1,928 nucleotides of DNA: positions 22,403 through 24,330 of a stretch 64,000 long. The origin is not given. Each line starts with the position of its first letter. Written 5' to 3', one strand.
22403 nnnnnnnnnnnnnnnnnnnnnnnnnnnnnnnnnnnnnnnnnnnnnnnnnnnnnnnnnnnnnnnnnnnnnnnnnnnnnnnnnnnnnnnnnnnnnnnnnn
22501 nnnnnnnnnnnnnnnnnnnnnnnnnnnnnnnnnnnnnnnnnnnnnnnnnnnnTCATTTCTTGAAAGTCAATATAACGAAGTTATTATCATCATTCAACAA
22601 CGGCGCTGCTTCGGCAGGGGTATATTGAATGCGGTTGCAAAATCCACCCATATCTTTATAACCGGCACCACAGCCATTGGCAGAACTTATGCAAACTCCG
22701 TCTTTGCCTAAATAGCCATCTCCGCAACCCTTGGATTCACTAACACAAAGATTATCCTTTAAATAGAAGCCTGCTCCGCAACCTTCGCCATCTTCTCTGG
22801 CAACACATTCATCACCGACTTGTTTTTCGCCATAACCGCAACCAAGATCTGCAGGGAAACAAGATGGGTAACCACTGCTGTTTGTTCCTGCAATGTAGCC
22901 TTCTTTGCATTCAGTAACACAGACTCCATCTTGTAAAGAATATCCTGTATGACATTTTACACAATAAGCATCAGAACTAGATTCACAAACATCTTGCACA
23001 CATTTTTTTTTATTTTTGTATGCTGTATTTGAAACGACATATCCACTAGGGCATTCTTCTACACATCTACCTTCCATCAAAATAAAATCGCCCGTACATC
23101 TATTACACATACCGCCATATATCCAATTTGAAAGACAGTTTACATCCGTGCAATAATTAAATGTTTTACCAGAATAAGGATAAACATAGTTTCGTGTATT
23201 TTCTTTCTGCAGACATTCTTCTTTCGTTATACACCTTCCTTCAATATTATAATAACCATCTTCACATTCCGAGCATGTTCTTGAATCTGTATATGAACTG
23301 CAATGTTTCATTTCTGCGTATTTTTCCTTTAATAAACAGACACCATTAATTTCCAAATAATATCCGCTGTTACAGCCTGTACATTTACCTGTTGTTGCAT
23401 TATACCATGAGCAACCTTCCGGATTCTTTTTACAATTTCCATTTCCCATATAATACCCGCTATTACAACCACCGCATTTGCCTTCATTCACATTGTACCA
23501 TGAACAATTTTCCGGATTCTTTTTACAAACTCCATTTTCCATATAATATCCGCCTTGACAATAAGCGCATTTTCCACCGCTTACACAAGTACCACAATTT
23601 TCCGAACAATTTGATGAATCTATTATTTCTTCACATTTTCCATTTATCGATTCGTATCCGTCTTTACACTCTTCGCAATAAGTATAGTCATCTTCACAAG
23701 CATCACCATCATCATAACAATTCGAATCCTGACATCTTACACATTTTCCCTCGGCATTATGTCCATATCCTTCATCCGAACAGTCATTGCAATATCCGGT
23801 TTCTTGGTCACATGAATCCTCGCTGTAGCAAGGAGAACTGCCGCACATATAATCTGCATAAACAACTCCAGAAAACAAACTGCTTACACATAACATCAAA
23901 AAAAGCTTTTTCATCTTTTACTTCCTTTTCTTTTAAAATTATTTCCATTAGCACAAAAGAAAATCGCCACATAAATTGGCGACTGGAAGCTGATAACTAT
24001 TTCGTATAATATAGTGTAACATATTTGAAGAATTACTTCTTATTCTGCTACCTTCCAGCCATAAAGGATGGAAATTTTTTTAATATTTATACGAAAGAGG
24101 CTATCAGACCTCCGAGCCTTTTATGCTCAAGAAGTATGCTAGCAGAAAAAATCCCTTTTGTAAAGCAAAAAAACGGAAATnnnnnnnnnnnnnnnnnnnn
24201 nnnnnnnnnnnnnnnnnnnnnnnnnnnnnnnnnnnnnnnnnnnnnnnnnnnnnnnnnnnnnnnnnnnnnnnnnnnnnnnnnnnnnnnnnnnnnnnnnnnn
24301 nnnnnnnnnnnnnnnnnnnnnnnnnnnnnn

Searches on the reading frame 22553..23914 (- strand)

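Call 8: search_protein_families(library=pfam, proteins=[window:22553-23914:-], max_evalue=0.01)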
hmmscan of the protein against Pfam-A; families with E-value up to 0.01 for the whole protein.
window:22553-23914:- (453 aa): 1 family
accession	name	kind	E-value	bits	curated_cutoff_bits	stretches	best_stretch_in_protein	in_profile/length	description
PF15913.10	Furin-like_2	-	9.7e-08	32.6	28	1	281-343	32-96/102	Furin-like repeat, cysteine-rich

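Call 16: search_protein_families(library=ncbifam, proteins=[window:22553-23914:-], max_evalue=0.01)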
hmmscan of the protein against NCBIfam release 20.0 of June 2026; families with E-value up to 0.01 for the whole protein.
window:22553-23914:- (453 aa): 0 families

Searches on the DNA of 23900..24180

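Call 66: search_rna_families(source=window, start=23900, end=24180, threshold=evalue, max_evalue=10)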
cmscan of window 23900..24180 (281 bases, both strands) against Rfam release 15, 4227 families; matches with E-value up to 10: 7.
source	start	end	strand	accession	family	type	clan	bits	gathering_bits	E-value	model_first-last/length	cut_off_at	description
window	23923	24081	+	RF02630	Hrs12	Gene; sRNA;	-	22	70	0.2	1-87/87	no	Hfq-regulated sRNA 12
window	24021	24089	-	RF02900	AaHKsRNA82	Gene; sRNA;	-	16.1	51.4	8.1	1-81/81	no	Aggregatibacter sRNA 82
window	23983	24035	+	RF01711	Lnt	Cis-reg;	-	15.4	55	7.8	1-63/63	no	Lnt RNA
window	23958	24017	-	RF00370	sroD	Gene; sRNA;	-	15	50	1.6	1-86/86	no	sroD RNA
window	23958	24011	-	RF00057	RyhB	Gene; sRNA;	-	14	55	4.9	1-67/67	no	RyhB RNA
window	23953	23984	-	RF00489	ctRNA_p42d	Gene; antisense;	-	13.9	50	3.5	1-46/46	no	ctRNA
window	23900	23984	+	RF00022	GcvB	Gene;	-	11.4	42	3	110-198/204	5'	GcvB RNA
